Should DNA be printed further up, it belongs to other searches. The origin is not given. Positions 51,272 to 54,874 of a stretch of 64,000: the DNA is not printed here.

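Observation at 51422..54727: Single-polypeptide fusion of a MrfA-like helicase (DUF1998) and a MrfB-like DnaQ exonuclease, joined by a tandem-repeat-encoded linker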

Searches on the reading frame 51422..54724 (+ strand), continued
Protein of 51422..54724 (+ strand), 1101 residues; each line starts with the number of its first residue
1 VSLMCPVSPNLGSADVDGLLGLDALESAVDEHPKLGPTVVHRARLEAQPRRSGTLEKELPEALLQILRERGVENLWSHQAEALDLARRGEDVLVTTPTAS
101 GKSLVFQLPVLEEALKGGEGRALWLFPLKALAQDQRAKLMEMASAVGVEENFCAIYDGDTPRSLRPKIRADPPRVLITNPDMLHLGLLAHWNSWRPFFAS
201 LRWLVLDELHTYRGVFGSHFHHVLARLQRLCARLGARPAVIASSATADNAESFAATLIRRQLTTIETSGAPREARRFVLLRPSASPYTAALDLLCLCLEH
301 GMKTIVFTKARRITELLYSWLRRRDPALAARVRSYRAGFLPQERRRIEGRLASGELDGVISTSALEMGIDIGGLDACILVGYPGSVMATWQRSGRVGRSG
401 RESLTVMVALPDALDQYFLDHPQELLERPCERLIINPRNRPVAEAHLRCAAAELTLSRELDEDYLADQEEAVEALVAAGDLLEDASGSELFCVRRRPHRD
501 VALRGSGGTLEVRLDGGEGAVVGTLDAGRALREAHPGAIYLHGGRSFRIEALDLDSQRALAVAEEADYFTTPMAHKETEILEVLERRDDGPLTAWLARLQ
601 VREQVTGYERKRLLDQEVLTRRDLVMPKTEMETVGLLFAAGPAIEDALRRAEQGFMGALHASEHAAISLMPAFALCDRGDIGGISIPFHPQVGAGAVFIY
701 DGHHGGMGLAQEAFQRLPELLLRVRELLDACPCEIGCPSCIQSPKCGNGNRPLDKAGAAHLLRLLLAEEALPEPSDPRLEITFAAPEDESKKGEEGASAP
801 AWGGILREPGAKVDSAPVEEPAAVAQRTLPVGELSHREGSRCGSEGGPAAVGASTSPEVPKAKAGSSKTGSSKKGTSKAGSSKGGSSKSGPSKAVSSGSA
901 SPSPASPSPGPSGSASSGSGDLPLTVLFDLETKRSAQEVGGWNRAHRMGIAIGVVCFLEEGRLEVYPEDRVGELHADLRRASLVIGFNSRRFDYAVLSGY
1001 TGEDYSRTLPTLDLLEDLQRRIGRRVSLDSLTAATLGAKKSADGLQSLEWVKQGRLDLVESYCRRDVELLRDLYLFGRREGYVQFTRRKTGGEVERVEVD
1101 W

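Call 10: find_homologous_proteins(query=window:51422-54724:+, max_evalue=1e-10)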
Query window:51422-54724:+ (1101 aa): 7991 proteins with E <= 1e-10 among 8000 candidates; the best 120 are listed.
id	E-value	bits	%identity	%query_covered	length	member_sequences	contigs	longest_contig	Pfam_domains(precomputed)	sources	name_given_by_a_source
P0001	0.0e+0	2448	100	99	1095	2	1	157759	PF00270.36,PF09369.16,PF00271.38,PF22982.4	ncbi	ncbi:MAG: DEAD/DEAH box helicase [Acidobacteriota bacterium]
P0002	0.0e+0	1357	60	97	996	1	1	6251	PF00270.36,PF09369.16,PF00271.38,PF22982.4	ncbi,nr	ncbi:MAG: DEAD/DEAH box helicase [Acidobacteria bacterium]|nr:DEAD/DEAH box helicase [Acidobacteriot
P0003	0.0e+0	1354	61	97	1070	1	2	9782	PF00270.36,PF09369.16,PF00271.38,PF22982.4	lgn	-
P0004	0.0e+0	1352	63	71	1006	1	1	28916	PF00270.36,PF09369.16,PF00271.38,PF22982.4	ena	-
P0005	0.0e+0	1349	60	98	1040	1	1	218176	PF00270.36,PF09369.16,PF00271.38,PF22982.4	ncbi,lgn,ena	-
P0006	0.0e+0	1338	66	69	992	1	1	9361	PF00270.36,PF09369.16,PF00271.38,PF22982.4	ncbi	-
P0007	0.0e+0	1338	60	97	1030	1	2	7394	PF00270.36,PF09369.16,PF00271.38,PF22982.4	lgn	-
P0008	0.0e+0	1329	65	67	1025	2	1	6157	PF00270.36,PF09369.16,PF00271.38,PF22982.4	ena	-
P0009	0.0e+0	1326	62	71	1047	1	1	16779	PF00270.36,PF09369.16,PF13482.13,PF00271.38,PF22982.4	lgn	-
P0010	0.0e+0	1322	58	98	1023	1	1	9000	PF00270.36,PF09369.16,PF00271.38,PF22982.4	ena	-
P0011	0.0e+0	1295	58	99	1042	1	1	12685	PF00270.36,PF09369.16,PF13482.13,PF00271.38,PF22982.4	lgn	-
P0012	0.0e+0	1293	63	72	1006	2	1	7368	PF00270.36,PF09369.16,PF00271.38,PF22982.4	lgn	-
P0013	0.0e+0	1291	65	66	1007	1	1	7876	PF00270.36,PF09369.16,PF00271.38,PF22982.4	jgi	jgi:DEAD/DEAH box helicase domain-containing protein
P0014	0.0e+0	1291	58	98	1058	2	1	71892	PF00270.36,PF09369.16,PF13482.13,PF00271.38,PF22982.4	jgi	-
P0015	0.0e+0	1288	63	69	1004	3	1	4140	PF00270.36,PF09369.16,PF00271.38,PF22982.4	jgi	jgi:DEAD/DEAH box helicase domain-containing protein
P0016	0.0e+0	1282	64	66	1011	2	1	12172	PF00270.36,PF09369.16,PF00271.38,PF22982.4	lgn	-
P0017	0.0e+0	1281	64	69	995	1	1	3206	PF00270.36,PF09369.16,PF13482.13,PF00271.38,PF22982.4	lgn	-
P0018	0.0e+0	1281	57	98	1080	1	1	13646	PF00270.36,PF09369.16,PF00271.38,PF22982.4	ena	-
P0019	0.0e+0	1279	57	98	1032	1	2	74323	PF00270.36,PF09369.16,PF00271.38,PF22982.4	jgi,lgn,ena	-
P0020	0.0e+0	1274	63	68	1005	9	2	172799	PF00270.36,PF09369.16,PF00271.38,PF22982.4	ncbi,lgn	-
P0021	0.0e+0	1273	58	98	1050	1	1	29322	PF00270.36,PF09369.16,PF00271.38,PF22982.4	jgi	-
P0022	0.0e+0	1273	63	67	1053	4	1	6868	PF00270.36,PF09369.16,PF00271.38,PF22982.4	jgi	jgi:DEAD/DEAH box helicase domain-containing protein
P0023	0.0e+0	1272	56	98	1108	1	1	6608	PF00270.36,PF09369.16,PF00271.38,PF22982.4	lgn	-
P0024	0.0e+0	1270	57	100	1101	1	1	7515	PF00270.36,PF09369.16,PF00271.38,PF22982.4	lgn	-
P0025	0.0e+0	1269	63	68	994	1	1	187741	PF00270.36,PF09369.16,PF00271.38,PF22982.4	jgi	jgi:DEAD/DEAH box helicase domain-containing protein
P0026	0.0e+0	1269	56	99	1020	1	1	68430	PF00270.36,PF09369.16,PF00271.38,PF22982.4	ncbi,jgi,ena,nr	ncbi:MAG TPA: DEAD/DEAH box helicase [Thermoanaerobaculia bacterium]|nr:DEAD/DEAH box helicase [Ther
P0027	0.0e+0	1268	57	98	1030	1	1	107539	PF00270.36,PF09369.16,PF00271.38,PF22982.4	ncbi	-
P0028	0.0e+0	1267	58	96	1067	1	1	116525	PF00270.36,PF09369.16,PF00271.38,PF22982.4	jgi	jgi:DEAD/DEAH box helicase domain-containing protein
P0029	0.0e+0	1266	63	67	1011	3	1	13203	PF00270.36,PF09369.16,PF00271.38,PF22982.4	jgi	jgi:DEAD/DEAH box helicase domain-containing protein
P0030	0.0e+0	1266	62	70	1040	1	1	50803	PF00270.36,PF09369.16,PF13482.13,PF00271.38,PF22982.4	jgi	jgi:DEAD/DEAH box helicase domain-containing protein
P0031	0.0e+0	1265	64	68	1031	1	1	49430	PF00270.36,PF09369.16,PF00271.38,PF22982.4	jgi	jgi:DEAD/DEAH box helicase domain-containing protein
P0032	0.0e+0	1264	61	69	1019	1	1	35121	PF00270.36,PF09369.16,PF00271.38,PF22982.4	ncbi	ncbi:MAG: DEAD/DEAH box helicase [Thermoanaerobaculia bacterium]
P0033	0.0e+0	1264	60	73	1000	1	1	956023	PF00270.36,PF09369.16,PF00271.38,PF22982.4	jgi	jgi:DEAD/DEAH box helicase domain-containing protein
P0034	0.0e+0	1264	60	73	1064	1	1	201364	PF00270.36,PF09369.16,PF00271.38,PF22982.4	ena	-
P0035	0.0e+0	1264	58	97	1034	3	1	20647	PF00270.36,PF09369.16,PF00271.38,PF22982.4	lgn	-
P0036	0.0e+0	1262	63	69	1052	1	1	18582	PF00270.36,PF09369.16,PF00271.38,PF22982.4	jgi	jgi:DEAD/DEAH box helicase domain-containing protein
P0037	0.0e+0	1262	64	66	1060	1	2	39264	PF00270.36,PF09369.16,PF00271.38,PF22982.4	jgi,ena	-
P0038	0.0e+0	1262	62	68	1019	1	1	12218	PF00270.36,PF09369.16,PF00271.38,PF22982.4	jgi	jgi:DEAD/DEAH box helicase domain-containing protein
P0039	0.0e+0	1260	57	98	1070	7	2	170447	PF00270.36,PF09369.16,PF00271.38,PF22982.4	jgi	jgi:DEAD/DEAH box helicase domain-containing protein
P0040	0.0e+0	1260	63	68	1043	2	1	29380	PF00270.36,PF09369.16,PF00271.38,PF22982.4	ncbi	-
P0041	0.0e+0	1260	64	68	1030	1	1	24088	PF00270.36,PF09369.16,PF00271.38,PF22982.4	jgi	jgi:DEAD/DEAH box helicase domain-containing protein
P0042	0.0e+0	1260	56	97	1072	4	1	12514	PF00270.36,PF09369.16,PF00271.38,PF22982.4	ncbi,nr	ncbi:MAG TPA: DEAD/DEAH box helicase [Thermoanaerobaculia bacterium]|nr:DEAD/DEAH box helicase [Ther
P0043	0.0e+0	1259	61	68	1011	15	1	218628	PF00270.36,PF09369.16,PF00271.38,PF22982.4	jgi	jgi:DEAD/DEAH box helicase domain-containing protein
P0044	0.0e+0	1258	62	67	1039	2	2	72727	PF00270.36,PF09369.16,PF00271.38,PF22982.4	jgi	jgi:DEAD/DEAH box helicase domain-containing protein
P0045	0.0e+0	1258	60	70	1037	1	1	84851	PF00270.36,PF09369.16,PF00271.38,PF22982.4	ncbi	-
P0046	0.0e+0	1258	62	69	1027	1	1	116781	PF00270.36,PF09369.16,PF00271.38,PF22982.4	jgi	jgi:DEAD/DEAH box helicase domain-containing protein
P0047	0.0e+0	1257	57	97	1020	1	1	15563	PF00270.36,PF09369.16,PF13482.13,PF00271.38,PF22982.4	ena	-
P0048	0.0e+0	1257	57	97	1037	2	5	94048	PF00270.36,PF09369.16,PF00271.38,PF22982.4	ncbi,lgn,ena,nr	ncbi:MAG TPA: DEAD/DEAH box helicase [Acidobacteria bacterium]|nr:DEAD/DEAH box helicase [Acidobacte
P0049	0.0e+0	1257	62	68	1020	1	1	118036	PF00270.36,PF09369.16,PF00271.38,PF22982.4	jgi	jgi:DEAD/DEAH box helicase domain-containing protein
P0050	0.0e+0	1257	61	71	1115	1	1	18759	PF00270.36,PF09369.16,PF00271.38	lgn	-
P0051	0.0e+0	1257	62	68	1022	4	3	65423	PF00270.36,PF09369.16,PF00271.38,PF22982.4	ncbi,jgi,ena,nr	ncbi:MAG TPA: DEAD/DEAH box helicase [Thermoanaerobaculia bacterium]|nr:DEAD/DEAH box helicase [Ther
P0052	0.0e+0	1256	57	96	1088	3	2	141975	PF00270.36,PF09369.16,PF00271.38,PF22982.4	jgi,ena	-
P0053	0.0e+0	1256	61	67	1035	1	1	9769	PF00270.36,PF09369.16,PF00271.38,PF22982.4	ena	-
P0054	0.0e+0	1256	60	72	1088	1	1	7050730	PF00270.36,PF09369.16,PF00271.38,PF22982.4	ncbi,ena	-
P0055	0.0e+0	1256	-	-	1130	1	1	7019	PF00270.36,PF09369.16,PF00271.38,PF22982.4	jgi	-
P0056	0.0e+0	1256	-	-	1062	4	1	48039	PF00270.36,PF09369.16,PF00271.38,PF22982.4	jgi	jgi:DEAD/DEAH box helicase domain-containing protein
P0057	0.0e+0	1255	62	69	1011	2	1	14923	PF00270.36,PF09369.16,PF00271.38,PF22982.4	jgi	jgi:DEAD/DEAH box helicase domain-containing protein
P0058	0.0e+0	1254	58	96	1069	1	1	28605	PF00270.36,PF09369.16,PF00271.38,PF22982.4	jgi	jgi:DEAD/DEAH box helicase domain-containing protein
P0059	0.0e+0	1254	57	96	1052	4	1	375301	PF00270.36,PF09369.16,PF00271.38,PF22982.4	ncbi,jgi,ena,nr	ncbi:MAG TPA: DEAD/DEAH box helicase [Thermoanaerobaculia bacterium]|nr:DEAD/DEAH box helicase [Ther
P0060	0.0e+0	1254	57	98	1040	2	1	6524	PF00270.36,PF09369.16,PF00271.38,PF22982.4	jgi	-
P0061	0.0e+0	1254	62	67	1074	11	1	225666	PF00270.36,PF09369.16,PF00271.38,PF22982.4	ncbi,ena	-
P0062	0.0e+0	1253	62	69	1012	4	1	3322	PF00270.36,PF09369.16,PF13482.13,PF00271.38,PF22982.4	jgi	jgi:DEAD/DEAH box helicase domain-containing protein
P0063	0.0e+0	1252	57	97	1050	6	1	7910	PF00270.36,PF09369.16,PF00271.38,PF22982.4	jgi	jgi:DEAD/DEAH box helicase domain-containing protein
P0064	0.0e+0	1251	55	98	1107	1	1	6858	PF00270.36,PF09369.16,PF00271.38,PF22982.4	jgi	jgi:DEAD/DEAH box helicase domain-containing protein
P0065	0.0e+0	1251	57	98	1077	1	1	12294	PF00270.36,PF09369.16,PF00271.38,PF22982.4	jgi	jgi:DEAD/DEAH box helicase domain-containing protein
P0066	0.0e+0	1251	61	69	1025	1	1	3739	PF00270.36,PF09369.16,PF00271.38,PF22982.4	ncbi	-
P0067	0.0e+0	1250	62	68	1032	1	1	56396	PF00270.36,PF09369.16,PF00271.38,PF22982.4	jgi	jgi:DEAD/DEAH box helicase domain-containing protein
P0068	0.0e+0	1250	60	70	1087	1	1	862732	PF00270.36,PF09369.16,PF00271.38,PF22982.4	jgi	jgi:DEAD/DEAH box helicase domain-containing protein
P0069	0.0e+0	1250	56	98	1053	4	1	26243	PF00270.36,PF09369.16,PF00271.38,PF22982.4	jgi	jgi:DEAD/DEAH box helicase domain-containing protein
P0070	0.0e+0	1249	61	69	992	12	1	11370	PF00270.36,PF09369.16,PF13482.13,PF00271.38,PF22982.4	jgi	jgi:DEAD/DEAH box helicase domain-containing protein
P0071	0.0e+0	1249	60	71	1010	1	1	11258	PF00270.36,PF09369.16,PF00271.38,PF22982.4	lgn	-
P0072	0.0e+0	1249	56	100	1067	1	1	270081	PF00270.36,PF09369.16,PF00271.38,PF22982.4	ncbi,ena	-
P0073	0.0e+0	1249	57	96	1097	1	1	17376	PF00270.36,PF09369.16,PF00271.38,PF22982.4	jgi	jgi:DEAD/DEAH box helicase domain-containing protein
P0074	0.0e+0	1249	64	67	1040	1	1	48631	PF00270.36,PF09369.16,PF00271.38,PF22982.4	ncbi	-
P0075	0.0e+0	1249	61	69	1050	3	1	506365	PF00270.36,PF09369.16,PF13482.13,PF00271.38,PF22982.4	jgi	jgi:DEAD/DEAH box helicase domain-containing protein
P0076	0.0e+0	1248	57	97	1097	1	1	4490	PF00270.36,PF01612.27,PF09369.16,PF00271.38,PF22982.4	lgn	-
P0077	0.0e+0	1248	61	69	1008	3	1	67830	PF00270.36,PF09369.16,PF00271.38,PF22982.4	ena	-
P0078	0.0e+0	1247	61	67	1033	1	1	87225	PF00270.36,PF09369.16,PF00271.38,PF22982.4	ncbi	-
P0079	0.0e+0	1247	61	68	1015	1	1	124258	PF00270.36,PF09369.16,PF00271.38,PF22982.4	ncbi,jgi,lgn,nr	ncbi:MAG TPA: DEAD/DEAH box helicase [Thermoanaerobaculia bacterium]|jgi:DEAD/DEAH box helicase doma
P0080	0.0e+0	1247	61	71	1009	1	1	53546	PF00270.36,PF09369.16,PF13482.13,PF00271.38,PF22982.4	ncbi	-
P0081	0.0e+0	1247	60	70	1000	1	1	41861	PF00270.36,PF09369.16,PF00271.38,PF22982.4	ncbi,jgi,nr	ncbi:MAG TPA: DEAD/DEAH box helicase [Thermoanaerobaculia bacterium]|jgi:DEAD/DEAH box helicase doma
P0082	0.0e+0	1247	55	97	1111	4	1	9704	PF00270.36,PF09369.16,PF00271.38,PF22982.4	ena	-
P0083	0.0e+0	1247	62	69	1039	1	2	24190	PF00270.36,PF09369.16,PF00271.38,PF22982.4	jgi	jgi:DEAD/DEAH box helicase domain-containing protein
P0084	0.0e+0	1247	63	67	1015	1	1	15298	PF00270.36,PF09369.16,PF00271.38,PF22982.4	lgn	-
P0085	0.0e+0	1246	62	68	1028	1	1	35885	PF00270.36,PF09369.16,PF00271.38,PF22982.4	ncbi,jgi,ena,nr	ncbi:MAG TPA: DEAD/DEAH box helicase [Thermoanaerobaculia bacterium]|nr:DEAD/DEAH box helicase [Ther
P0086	0.0e+0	1246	62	68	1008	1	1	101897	PF00270.36,PF09369.16,PF13482.13,PF00271.38,PF22982.4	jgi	jgi:DEAD/DEAH box helicase domain-containing protein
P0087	0.0e+0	1246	59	72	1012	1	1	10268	PF00270.36,PF09369.16,PF13482.13,PF00271.38,PF22982.4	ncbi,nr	ncbi:MAG: DEAD/DEAH box helicase [Acidobacteria bacterium]|nr:MAG: DEAD/DEAH box helicase [Acidobact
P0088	0.0e+0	1246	60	70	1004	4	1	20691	PF00270.36,PF09369.16,PF00271.38,PF22982.4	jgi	jgi:DEAD/DEAH box helicase domain-containing protein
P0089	0.0e+0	1246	62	68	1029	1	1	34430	PF00270.36,PF09369.16,PF00271.38,PF22982.4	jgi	jgi:DEAD/DEAH box helicase domain-containing protein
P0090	0.0e+0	1245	61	70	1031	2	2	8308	PF00270.36,PF09369.16,PF00271.38,PF22982.4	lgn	-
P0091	0.0e+0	1245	56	98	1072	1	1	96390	PF00270.36,PF09369.16,PF00271.38,PF22982.4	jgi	jgi:DEAD/DEAH box helicase domain-containing protein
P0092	0.0e+0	1245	62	68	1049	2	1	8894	PF00270.36,PF09369.16,PF00271.38,PF22982.4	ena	-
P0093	0.0e+0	1245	61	67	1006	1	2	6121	PF00270.36,PF09369.16,PF00271.38,PF22982.4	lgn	-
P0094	0.0e+0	1245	57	97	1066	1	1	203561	PF00270.36,PF09369.16,PF13482.13,PF00271.38,PF22982.4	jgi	jgi:DEAD/DEAH box helicase domain-containing protein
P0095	0.0e+0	1244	62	66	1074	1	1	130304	PF00270.36,PF09369.16,PF00271.38,PF22982.4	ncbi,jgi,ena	ncbi:MAG TPA: DEAD/DEAH box helicase [Thermoanaerobaculia bacterium]|jgi:DEAD/DEAH box helicase doma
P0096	0.0e+0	1244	61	69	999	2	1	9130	PF00270.36,PF09369.16,PF00271.38,PF22982.4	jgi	jgi:DEAD/DEAH box helicase domain-containing protein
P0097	0.0e+0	1243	63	68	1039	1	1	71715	PF00270.36,PF09369.16,PF00271.38,PF22982.4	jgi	jgi:DEAD/DEAH box helicase domain-containing protein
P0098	0.0e+0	1243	61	69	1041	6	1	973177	PF00270.36,PF09369.16,PF00271.38,PF22982.4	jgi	jgi:DEAD/DEAH box helicase domain-containing protein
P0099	0.0e+0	1243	61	70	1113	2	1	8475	PF00270.36,PF09369.16,PF00271.38,PF22982.4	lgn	-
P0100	0.0e+0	1243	56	97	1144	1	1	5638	PF00270.36,PF09369.16,PF00271.38,PF22982.4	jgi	jgi:DEAD/DEAH box helicase domain-containing protein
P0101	0.0e+0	1243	57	97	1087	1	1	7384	PF00270.36,PF09369.16,PF00271.38,PF22982.4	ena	-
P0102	0.0e+0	1242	61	68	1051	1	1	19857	PF00270.36,PF09369.16,PF00271.38,PF22982.4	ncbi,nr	ncbi:MAG TPA: DEAD/DEAH box helicase [Thermoanaerobaculia bacterium]|nr:DEAD/DEAH box helicase [Ther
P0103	0.0e+0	1242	63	69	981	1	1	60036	PF00270.36,PF09369.16,PF00271.38,PF22982.4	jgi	jgi:DEAD/DEAH box helicase domain-containing protein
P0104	0.0e+0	1241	59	73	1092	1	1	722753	PF00270.36,PF09369.16,PF00271.38,PF22982.4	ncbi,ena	-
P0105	0.0e+0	1241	61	68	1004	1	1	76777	PF00270.36,PF09369.16,PF00271.38,PF22982.4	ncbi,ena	-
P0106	0.0e+0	1241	63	67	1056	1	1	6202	PF00270.36,PF09369.16,PF00271.38,PF22982.4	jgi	jgi:DEAD/DEAH box helicase domain-containing protein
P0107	0.0e+0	1241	56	97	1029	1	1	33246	PF00270.36,PF09369.16,PF00271.38,PF22982.4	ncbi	-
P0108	0.0e+0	1240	56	98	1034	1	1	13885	PF00270.36,PF09369.16,PF00271.38,PF22982.4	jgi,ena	jgi:DEAD/DEAH box helicase domain-containing protein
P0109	0.0e+0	1240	63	67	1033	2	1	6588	PF00270.36,PF09369.16,PF00271.38,PF22982.4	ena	-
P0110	0.0e+0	1240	56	97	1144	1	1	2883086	PF00270.36,PF09369.16,PF00271.38,PF22982.4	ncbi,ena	-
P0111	0.0e+0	1240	62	68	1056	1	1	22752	PF00270.36,PF09369.16,PF00271.38,PF22982.4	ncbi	ncbi:MAG: DEAD/DEAH box helicase [Thermoanaerobaculia bacterium]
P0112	0.0e+0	1240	62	68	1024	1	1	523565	PF00270.36,PF09369.16,PF00271.38,PF22982.4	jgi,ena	-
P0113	0.0e+0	1239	61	66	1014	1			PF00270.36,PF09369.16,PF00271.38,PF22982.4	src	-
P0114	0.0e+0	1238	61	68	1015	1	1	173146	PF00270.36,PF09369.16,PF00271.38,PF22982.4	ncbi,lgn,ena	-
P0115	0.0e+0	1238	56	98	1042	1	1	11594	PF00270.36,PF09369.16,PF00271.38,PF22982.4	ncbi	-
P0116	0.0e+0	1238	56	98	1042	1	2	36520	PF00270.36,PF09369.16,PF00271.38,PF22982.4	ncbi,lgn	ncbi:MAG TPA: DEAD/DEAH box helicase [Thermoanaerobaculia bacterium]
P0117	0.0e+0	1238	60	71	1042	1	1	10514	PF00270.36,PF09369.16,PF00271.38,PF22982.4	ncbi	-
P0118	0.0e+0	1238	61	69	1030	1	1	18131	PF00270.36,PF09369.16,PF00271.38,PF22982.4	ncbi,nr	ncbi:MAG TPA: DEAD/DEAH box helicase [Thermoanaerobaculia bacterium]|nr:DEAD/DEAH box helicase [Ther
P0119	0.0e+0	1238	62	68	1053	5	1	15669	PF00270.36,PF09369.16,PF00271.38,PF22982.4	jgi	-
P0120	0.0e+0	1237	57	98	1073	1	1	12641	PF00270.36,PF01612.27,PF09369.16,PF00271.38,PF22982.4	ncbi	ncbi:MAG: DEAD/DEAH box helicase [Thermoanaerobaculia bacterium]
